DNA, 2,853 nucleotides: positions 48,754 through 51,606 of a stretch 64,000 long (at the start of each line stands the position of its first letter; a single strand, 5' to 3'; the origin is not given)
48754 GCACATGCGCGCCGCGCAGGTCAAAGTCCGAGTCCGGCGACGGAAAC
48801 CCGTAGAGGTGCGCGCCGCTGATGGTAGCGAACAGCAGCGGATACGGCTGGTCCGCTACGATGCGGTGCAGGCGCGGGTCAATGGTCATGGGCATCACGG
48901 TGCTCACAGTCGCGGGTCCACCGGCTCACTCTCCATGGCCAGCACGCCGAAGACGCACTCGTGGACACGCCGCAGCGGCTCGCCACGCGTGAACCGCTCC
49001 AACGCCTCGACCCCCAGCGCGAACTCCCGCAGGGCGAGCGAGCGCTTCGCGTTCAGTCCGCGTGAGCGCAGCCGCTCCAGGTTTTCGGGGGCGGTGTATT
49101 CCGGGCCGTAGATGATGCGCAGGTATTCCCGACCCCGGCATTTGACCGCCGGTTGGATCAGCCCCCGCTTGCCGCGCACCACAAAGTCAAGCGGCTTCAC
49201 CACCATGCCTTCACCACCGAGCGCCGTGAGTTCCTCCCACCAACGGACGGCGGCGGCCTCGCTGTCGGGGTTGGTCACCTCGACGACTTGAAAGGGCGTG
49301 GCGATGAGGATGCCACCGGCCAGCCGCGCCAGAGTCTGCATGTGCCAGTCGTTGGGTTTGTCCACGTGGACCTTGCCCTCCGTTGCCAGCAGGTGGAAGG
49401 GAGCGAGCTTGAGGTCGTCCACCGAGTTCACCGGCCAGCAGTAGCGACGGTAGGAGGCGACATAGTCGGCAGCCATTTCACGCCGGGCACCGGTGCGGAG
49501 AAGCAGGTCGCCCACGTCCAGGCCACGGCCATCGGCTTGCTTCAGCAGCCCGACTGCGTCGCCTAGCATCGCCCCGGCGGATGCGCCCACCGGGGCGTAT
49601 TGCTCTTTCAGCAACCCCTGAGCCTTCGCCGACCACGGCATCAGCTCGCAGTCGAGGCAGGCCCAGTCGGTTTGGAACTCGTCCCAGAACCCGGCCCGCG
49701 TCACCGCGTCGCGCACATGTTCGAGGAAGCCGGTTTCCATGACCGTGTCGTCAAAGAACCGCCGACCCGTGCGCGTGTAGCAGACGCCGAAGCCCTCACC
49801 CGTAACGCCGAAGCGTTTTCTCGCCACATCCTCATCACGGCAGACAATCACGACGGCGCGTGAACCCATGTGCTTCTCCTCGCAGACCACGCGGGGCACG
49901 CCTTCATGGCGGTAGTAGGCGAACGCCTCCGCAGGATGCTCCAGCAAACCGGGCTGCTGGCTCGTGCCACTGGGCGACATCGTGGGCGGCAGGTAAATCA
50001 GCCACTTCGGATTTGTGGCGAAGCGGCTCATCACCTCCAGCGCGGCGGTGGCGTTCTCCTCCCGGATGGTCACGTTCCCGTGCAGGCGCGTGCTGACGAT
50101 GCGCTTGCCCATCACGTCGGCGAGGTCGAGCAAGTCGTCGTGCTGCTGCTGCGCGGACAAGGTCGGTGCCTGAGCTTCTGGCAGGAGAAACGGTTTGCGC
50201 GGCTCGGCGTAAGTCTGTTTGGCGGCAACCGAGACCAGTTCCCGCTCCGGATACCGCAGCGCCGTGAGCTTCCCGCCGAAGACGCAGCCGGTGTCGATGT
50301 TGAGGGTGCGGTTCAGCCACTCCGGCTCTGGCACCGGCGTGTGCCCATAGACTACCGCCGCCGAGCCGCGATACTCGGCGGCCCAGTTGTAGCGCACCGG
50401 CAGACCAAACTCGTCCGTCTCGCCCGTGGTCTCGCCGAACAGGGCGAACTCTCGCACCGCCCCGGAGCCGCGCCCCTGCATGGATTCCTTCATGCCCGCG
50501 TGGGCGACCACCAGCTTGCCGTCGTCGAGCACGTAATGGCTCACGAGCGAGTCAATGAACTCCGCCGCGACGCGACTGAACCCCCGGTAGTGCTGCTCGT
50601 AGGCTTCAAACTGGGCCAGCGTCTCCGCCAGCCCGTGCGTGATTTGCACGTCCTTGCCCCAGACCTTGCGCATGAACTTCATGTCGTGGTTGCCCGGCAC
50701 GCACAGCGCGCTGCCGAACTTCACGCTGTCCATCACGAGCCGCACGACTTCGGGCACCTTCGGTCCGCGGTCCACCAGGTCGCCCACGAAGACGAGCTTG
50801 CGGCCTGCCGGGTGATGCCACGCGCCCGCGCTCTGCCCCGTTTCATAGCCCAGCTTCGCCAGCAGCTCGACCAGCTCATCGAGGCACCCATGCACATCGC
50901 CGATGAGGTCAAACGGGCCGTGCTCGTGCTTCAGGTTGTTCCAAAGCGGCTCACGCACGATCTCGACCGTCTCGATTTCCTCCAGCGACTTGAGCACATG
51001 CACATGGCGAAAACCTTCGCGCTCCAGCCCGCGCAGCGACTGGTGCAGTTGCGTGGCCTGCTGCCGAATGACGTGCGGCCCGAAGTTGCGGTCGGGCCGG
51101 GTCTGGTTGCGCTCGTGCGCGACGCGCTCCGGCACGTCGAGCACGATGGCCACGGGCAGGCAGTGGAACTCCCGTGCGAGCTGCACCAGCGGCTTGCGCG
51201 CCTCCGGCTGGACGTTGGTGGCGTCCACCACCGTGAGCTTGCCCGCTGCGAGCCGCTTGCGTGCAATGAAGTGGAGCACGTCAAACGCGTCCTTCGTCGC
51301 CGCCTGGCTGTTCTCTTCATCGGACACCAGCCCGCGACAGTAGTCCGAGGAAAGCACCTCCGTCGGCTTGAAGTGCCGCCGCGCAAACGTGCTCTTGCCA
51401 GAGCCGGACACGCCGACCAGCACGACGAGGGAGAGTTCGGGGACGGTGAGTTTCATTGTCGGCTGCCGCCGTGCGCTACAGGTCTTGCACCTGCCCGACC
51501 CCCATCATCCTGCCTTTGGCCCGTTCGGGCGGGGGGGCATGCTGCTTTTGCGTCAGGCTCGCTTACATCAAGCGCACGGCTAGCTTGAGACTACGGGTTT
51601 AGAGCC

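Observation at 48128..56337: Pnkp-Hen1 RNA-repair operon expanded by a dynamin-like GTPase between hen1 and pnkp and bracketed by two RlaP-type nucleotidyltransferases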

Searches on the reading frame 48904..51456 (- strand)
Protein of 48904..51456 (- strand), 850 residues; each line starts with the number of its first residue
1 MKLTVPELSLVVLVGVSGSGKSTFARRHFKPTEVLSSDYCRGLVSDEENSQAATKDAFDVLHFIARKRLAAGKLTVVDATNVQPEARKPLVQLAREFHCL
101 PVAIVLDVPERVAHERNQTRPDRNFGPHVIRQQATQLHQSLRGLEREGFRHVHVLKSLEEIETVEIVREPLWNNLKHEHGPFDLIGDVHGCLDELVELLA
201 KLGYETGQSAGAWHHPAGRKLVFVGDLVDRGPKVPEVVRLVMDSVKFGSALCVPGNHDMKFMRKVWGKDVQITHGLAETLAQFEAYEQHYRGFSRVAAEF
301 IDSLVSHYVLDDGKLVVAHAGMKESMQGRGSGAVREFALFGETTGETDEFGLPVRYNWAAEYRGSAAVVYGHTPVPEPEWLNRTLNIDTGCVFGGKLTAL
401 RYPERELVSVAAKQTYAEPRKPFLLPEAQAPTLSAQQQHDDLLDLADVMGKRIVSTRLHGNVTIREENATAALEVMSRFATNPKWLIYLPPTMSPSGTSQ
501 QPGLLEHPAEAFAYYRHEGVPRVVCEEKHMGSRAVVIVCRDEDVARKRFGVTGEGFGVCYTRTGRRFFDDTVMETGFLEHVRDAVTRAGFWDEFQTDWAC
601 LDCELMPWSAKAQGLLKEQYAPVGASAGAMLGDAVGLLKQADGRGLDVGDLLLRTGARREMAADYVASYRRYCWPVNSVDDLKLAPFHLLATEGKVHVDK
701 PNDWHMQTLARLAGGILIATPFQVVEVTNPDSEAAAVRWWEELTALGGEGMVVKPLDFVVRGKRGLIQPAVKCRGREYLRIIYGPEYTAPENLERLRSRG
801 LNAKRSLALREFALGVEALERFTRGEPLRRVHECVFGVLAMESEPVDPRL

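Call 3: search_protein_families(library=pfam, proteins=[window:48904-51456:-], max_evalue=0.01)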
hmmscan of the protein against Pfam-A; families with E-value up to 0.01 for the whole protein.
window:48904-51456:- (850 aa): 7 families
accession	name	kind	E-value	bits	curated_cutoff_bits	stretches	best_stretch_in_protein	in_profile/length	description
PF16542.10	PNKP_ligase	-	6.3e-183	608.7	28.2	1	471-845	1-377/377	PNKP adenylyltransferase domain, ligase domain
PF13671.12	AAA_33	-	2e-30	106.4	27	1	10-139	1-138/143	AAA domain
PF00149.33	Metallophos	-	7e-14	53.1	21.5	1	181-376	2-191/191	Calcineurin-like phosphoesterase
PF08433.16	KTI12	-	7.5e-05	22.8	22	1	9-130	2-130/271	Chromatin associated protein KTI12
PF13238.12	AAA_18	-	0.0008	20.3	29.4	1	11-122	1-113/128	AAA domain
PF07931.18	CPT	-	0.00081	19.7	22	0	50-139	59-145/172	Chloramphenicol phosphotransferase-like protein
PF11296.14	DUF3097_C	-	0.0019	18.5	27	1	251-313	3-65/159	DUF3097, C-terminal domain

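Call 4: search_protein_families(library=ncbifam, proteins=[window:48904-51456:-], max_evalue=0.01)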
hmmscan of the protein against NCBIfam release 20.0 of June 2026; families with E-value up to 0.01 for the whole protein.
window:48904-51456:- (850 aa): 8 families
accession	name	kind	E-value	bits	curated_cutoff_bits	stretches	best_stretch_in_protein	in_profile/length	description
TIGR04075.1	bacter_Pnkp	equivalog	0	1435.2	750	1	1-850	1-851/851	polynucleotide kinase-phosphatase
NF010148.0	PRK13625.1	equivalog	1.6e-74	250.5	340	1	182-418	3-238/245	bis(5'-nucleosyl)-tetraphosphatase PrpE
NF001204.0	PRK00166.1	equivalog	4.3e-20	72.2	176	2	184-267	5-76/276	symmetrical bis(5'-nucleosyl)-tetraphosphatase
TIGR00668.1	apaH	equivalog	6e-12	45.6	222.85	1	184-265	5-74/279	bis(5'-nucleosyl)-tetraphosphatase (symmetrical) ApaH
NF008516.0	PRK11439.1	equivalog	2.1e-09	37.7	326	1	184-263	21-86/218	protein-serine/threonine phosphatase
TIGR01663.1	PNK-3'Pase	equivalog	2.8e-06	26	502.8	1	9-111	365-454/520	bifunctional polynucleotide phosphatase/kinase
NF005252.0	PRK06762.1-3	equivalog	5.7e-05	22.9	258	1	6-122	9-127/189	hypothetical protein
TIGR03574.1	selen_PSTK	equivalog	0.003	17.1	290.5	1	10-122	1-118/249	L-seryl-tRNA(Sec) kinase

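Call 5: search_protein_families(library=padloc, proteins=[window:48904-51456:-], max_evalue=0.01)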
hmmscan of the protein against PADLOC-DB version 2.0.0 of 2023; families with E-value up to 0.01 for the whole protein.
window:48904-51456:- (850 aa): 1 family
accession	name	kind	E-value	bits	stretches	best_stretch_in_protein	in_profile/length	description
PDLC04135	mad3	-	0.0036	14.9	1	9-26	23-40/374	mads_3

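Call 17: find_related_loci(query=window:48904-51456:-, collection=genome_contigs, flank=10000)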
Query window:48904-51456:- (850 aa) in genome_contigs; peptide patterns used: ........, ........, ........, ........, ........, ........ (x = any residue, [..] = any of these).
600 stretches matched a pattern (row limit reached: there are more); 596 encode a relative of the query (tblastn E <= 1e-3); the best 80 are kept; 80 distinct loci.
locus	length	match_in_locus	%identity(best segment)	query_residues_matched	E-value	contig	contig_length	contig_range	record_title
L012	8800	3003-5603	95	1-850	0e+0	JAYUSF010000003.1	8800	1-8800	MAG: Verrucomicrobiota bacterium isolate GL117_UP_concoct_13 GL117_UP_concoct_13_2, whole genome shotgun sequence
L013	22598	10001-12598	85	1-850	0e+0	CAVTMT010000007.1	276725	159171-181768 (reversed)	MAG: uncultured bacterium isolate MFD05942.bin.1.375 genome assembly, contig: contig_37267, whole genome shotgun sequenc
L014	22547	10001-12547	81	1-850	0e+0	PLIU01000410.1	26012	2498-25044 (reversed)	MAG: Verrucomicrobiales bacterium isolate palsa_1400 73.20110800_P3S.15_contig_9563, whole genome shotgun sequence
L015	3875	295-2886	80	1-850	0e+0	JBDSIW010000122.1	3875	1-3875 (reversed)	MAG: Verrucomicrobiota bacterium isolate cluster1_bin.308 k127_4262144, whole genome shotgun sequence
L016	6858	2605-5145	81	1-850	0e+0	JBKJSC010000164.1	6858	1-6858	MAG: Limisphaerales bacterium isolate ant_bin.560 k117_3318788, whole genome shotgun sequence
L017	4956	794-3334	80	1-850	0e+0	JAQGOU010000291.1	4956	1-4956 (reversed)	MAG: Verrucomicrobiales bacterium isolate RYN_621 scaffold_2033474, whole genome shotgun sequence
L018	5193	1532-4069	78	1-850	0e+0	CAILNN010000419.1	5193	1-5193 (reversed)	MAG: uncultured Verrucomicrobia bacterium isolate AM-lipid-02-D2_bin-0035 genome assembly, contig: bin-0035:419/423, who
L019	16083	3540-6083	81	1-850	0e+0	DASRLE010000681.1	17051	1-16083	MAG TPA_asm: Candidatus Saccharimonadales bacterium isolate SMAG_U10180 k141_167157, whole genome shotgun sequence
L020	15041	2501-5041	77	1-850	0e+0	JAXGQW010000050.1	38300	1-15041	MAG: Verrucomicrobiota bacterium isolate AnMBR.bin335 bin335_50, whole genome shotgun sequence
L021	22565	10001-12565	72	3-850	0e+0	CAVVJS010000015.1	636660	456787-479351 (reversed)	MAG: Pyrinomonadaceae bacterium isolate MFD09212.bin.1.138 genome assembly, contig: contig_9473, whole genome shotgun se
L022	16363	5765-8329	72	3-850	0e+0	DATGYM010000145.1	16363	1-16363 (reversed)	MAG TPA_asm: Pyrinomonadaceae bacterium isolate SMAG_U10635 k141_286623, whole genome shotgun sequence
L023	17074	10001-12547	70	2-850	0e+0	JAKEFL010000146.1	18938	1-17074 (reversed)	MAG: Anaerolineae bacterium isolate PMV_2.79 PMV_2.79.k101_926477, whole genome shotgun sequence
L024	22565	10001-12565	71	3-850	0e+0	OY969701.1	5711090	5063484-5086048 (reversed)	MAG: Pyrinomonadaceae bacterium isolate MFD04212.bin.c.1 genome assembly, chromosome: 1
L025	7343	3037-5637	70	1-850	0e+0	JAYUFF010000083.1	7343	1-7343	MAG: Schlesneria sp. isolate GFS_7656 GFS_7656_82, whole genome shotgun sequence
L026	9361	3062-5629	71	1-850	0e+0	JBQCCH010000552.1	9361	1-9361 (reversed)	MAG: Tepidisphaeraceae bacterium isolate bin008 k141_4758133, whole genome shotgun sequence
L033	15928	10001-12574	66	1-850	0e+0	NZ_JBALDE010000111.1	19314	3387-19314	MAG: Nostoc sp. isolate P12650 bin 7 NODE_1340_length_19314_cov_94.224778, whole genome shotgun sequence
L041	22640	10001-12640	64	1-850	0e+0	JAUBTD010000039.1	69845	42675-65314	Microcoleus sp. F10-A1 NODE_78_length_69845_cov_34.698759, whole genome shotgun sequence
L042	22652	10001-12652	67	1-850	0e+0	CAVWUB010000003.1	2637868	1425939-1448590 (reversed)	MAG: uncultured Planctomycetaceae bacterium isolate MFD03066.bin.1.8 genome assembly, contig: contig_4024, whole genome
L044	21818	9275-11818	68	2-850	0e+0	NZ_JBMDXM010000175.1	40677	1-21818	MAG: Longimicrobium sp. isolate FBaRs1_5 FBaRs1_contig175, whole genome shotgun sequence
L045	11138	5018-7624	64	1-850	0e+0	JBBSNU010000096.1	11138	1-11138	MAG: Chroococcales cyanobacterium isolate LS6_sbin.12 LS6_sbin.12_K_96721_L_11138_cov_65.8341, whole genome shotgun sequ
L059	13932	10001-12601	66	1-850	0e+0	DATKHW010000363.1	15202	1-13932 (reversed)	MAG TPA_asm: Gemmataceae bacterium isolate SMAG_U14588 k141_4001578, whole genome shotgun sequence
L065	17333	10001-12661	65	1-850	0e+0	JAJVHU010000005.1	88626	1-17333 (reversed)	MAG: Phycisphaerae bacterium isolate Bin_14R c_000000001104, whole genome shotgun sequence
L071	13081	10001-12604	65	1-850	0e+0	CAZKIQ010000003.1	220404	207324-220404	MAG TPA_asm: uncultured Alcaligenaceae bacterium isolate SRP287051_co1_48 genome assembly, contig: NODE_96_length_220404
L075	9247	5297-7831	65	1-850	0e+0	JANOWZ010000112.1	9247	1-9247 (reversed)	MAG: Deinococcales bacterium isolate VAR_35_metabat_304 VAR_35_k141_5493278, whole genome shotgun sequence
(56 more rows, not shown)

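Call 34: search_protein_families(library=pfam, proteins=[L012:2143-3006:+, L013:9168-10004:+, L014:8592-10004:+, L016:1680-2591:+, L019:1702-2850:+, L019:2847-3488:+, L025:2340-3029:+, L041:8586-9494:+, L042:8936-9991:+, L044:7275-8948:+], max_evalue=0.001)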
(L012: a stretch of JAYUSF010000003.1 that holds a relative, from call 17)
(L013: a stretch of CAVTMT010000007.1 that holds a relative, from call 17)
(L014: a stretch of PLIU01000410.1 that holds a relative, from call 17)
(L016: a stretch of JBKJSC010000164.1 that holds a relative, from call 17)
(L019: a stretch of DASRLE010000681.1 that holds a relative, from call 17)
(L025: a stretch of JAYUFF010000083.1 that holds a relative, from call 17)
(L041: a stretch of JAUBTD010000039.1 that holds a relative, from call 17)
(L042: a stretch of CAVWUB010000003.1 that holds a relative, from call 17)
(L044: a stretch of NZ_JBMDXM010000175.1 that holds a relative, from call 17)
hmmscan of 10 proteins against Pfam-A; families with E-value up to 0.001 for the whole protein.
L012:2143-3006:+ (287 aa): 4 families
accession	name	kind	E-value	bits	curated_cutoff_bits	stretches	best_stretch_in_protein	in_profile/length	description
PF13646.12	HEAT_2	-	9e-21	74.4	27.7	2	90-174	2-87/88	HEAT repeats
PF03130.22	HEAT_PBS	-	3.5e-09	36.7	20.9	0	107-125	4-22/27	PBS lyase HEAT-like repeat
PF13513.12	HEAT_EZ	-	3e-07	31.2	27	0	98-141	4-50/55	HEAT-like repeat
PF02985.28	HEAT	-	4.3e-06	26.9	23.5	0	154-176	4-26/31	HEAT repeat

L013:9168-10004:+ (278 aa): 2 families
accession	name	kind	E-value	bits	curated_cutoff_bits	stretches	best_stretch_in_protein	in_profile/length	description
PF04446.17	Thg1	-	1.3e-31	109.6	29.2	1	24-146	2-130/130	tRNAHis guanylyltransferase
PF14413.11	Thg1C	-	5.8e-16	59.2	26.3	1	151-241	3-95/116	Thg1 C terminal domain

L014:8592-10004:+ (470 aa): 1 family
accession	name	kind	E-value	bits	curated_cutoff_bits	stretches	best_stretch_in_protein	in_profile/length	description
PF13431.12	TPR_17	-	0.00055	20.4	24.4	0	357-383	4-30/34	Tetratricopeptide repeat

L016:1680-2591:+ (303 aa): 0 families

L019:1702-2850:+ (382 aa): 5 families
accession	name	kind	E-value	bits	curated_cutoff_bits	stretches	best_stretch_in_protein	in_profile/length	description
PF13175.12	AAA_15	-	8.5e-21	75.4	32.1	2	249-334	291-374/374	AAA ATPase domain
PF13304.12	AAA_21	-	2.6e-15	57.7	27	2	260-330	228-299/304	AAA domain, putative AbiEii toxin, Type IV TA system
PF02463.25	SMC_N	-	9.1e-08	32.2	40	1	15-98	1-84/220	RecF/RecN/SMC N terminal domain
PF11398.14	DUF2813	-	1.3e-05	25.2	21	1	15-61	2-47/372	Protein of unknown function (DUF2813)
PF13476.12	AAA_23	-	6.4e-05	24.1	27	1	19-55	2-38/201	AAA domain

L019:2847-3488:+ (213 aa): 1 family
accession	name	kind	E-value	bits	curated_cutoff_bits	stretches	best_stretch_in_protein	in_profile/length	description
PF11536.14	DUF3226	-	1e-56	192.5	27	1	10-211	3-207/208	Protein of unknown function (DUF3226)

L025:2340-3029:+ (229 aa): 0 families

L041:8586-9494:+ (302 aa): 9 families
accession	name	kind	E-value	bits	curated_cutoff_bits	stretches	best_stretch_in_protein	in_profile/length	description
PF12799.13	LRR_4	-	4.6e-28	97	27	3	193-228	1-37/44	Leucine Rich repeats (2 copies)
PF13855.12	LRR_8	-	5.1e-13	49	27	2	171-227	1-61/61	Leucine rich repeat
PF00560.39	LRR_1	-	1.1e-10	39.9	20.6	0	195-211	2-18/23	Leucine Rich Repeat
PF13516.12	LRR_6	-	4e-10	39.4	23.4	0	242-261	5-24/24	Leucine Rich repeat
PF23598.1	LRR_14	-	4e-07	29.5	40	1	126-276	13-151/353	Leucine-rich repeat region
PF14580.12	LRR_9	-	1.7e-06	28.2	30.5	1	173-253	44-126/175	Leucine-rich repeat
PF23952.1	LRR_EndoS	-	1.9e-06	28.5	27.9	0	198-279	28-97/116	Endo-beta-N-acetylglucosaminidase EndoS LRR domain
PF23211.1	LRR_LRWD1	-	7e-05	23.1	28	0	163-227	34-98/190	Leucine-rich repeat and WD repeat-containing protein 1, LRR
PF25013.1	LRR_Zer-1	-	0.00045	20.8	27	0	211-275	4-65/137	Zer-1-like, Leucine-rich repeats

L042:8936-9991:+ (351 aa): 1 family
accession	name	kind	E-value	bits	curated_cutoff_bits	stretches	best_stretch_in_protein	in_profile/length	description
PF03747.19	ADP_ribosyl_GH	-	5.7e-67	226.8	26.2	1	8-285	1-286/287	ADP-ribosylglycohydrolase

L044:7275-8948:+ (557 aa): 2 families
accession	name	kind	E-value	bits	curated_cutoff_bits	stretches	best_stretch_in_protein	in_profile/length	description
PF13646.12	HEAT_2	-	4.8e-25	88.1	27.7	3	378-447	18-87/88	HEAT repeats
PF02985.28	HEAT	-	3.4e-08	33.5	23.5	0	396-418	5-27/31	HEAT repeat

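Call 37: search_protein_families(library=pfam, proteins=[L059:9293-9943:+, L065:8498-9499:+, L075:3927-5300:+, L045:4573-4848:+, L071:9120-10004:+, L013:8777-9226:+, L033:9207-10001:+, L018:606-1535:+], max_evalue=0.001)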
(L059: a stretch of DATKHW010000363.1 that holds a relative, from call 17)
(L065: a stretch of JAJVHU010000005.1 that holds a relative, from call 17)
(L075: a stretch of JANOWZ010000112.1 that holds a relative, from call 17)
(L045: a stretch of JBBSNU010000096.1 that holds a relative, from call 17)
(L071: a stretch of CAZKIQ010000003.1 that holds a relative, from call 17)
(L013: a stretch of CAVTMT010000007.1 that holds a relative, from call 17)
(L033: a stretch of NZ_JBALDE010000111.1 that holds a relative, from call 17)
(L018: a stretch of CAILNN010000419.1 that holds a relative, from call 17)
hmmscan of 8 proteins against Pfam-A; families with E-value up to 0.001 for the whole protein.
L059:9293-9943:+ (216 aa): 1 family
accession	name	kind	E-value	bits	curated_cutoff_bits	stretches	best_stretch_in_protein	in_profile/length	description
PF14124.11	DUF4291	-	6.3e-61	205.8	27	1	24-200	1-180/180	Domain of unknown function (DUF4291)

L065:8498-9499:+ (333 aa): 0 families

L075:3927-5300:+ (457 aa): 0 families

L045:4573-4848:+ (91 aa): 1 family
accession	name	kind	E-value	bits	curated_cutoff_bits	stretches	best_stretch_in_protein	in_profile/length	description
PF04014.23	MazE_antitoxin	-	5.4e-08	33.1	24.7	1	14-52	1-42/48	Antidote-toxin recognition MazE, bacterial antitoxin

L071:9120-10004:+ (294 aa): 3 families
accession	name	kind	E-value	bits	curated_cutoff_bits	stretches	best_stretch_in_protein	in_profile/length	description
PF13646.12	HEAT_2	-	2.8e-22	79.2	27.7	1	93-178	2-88/88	HEAT repeats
PF02985.28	HEAT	-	3.1e-07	30.5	23.5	0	157-178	4-25/31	HEAT repeat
PF13513.12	HEAT_EZ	-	0.00011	23.1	27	0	71-116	10-53/55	HEAT-like repeat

L013:8777-9226:+ (149 aa): 1 family
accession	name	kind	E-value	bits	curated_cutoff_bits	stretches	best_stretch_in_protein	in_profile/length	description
PF13671.12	AAA_33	-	6.9e-11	43.1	27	1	3-118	1-141/143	AAA domain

L033:9207-10001:+ (264 aa): 3 families
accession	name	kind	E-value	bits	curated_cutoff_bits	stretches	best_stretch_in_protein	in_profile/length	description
PF13646.12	HEAT_2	-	1.2e-14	54.8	27.7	1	78-160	4-87/88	HEAT repeats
PF03130.22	HEAT_PBS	-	1.5e-06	28.6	20.9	0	96-114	7-25/27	PBS lyase HEAT-like repeat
PF02985.28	HEAT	-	0.00057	20.3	23.5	0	138-161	2-25/31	HEAT repeat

L018:606-1535:+ (309 aa): 4 families
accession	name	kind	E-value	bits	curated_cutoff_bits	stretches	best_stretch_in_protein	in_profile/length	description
PF13646.12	HEAT_2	-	5e-19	68.8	27.7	2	115-191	8-85/88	HEAT repeats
PF02985.28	HEAT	-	5.4e-09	35.9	23.5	0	171-198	2-29/31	HEAT repeat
PF03130.22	HEAT_PBS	-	1.3e-06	28.7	20.9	0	125-146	3-24/27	PBS lyase HEAT-like repeat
PF13513.12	HEAT_EZ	-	1e-05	26.4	27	0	168-194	27-53/55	HEAT-like repeat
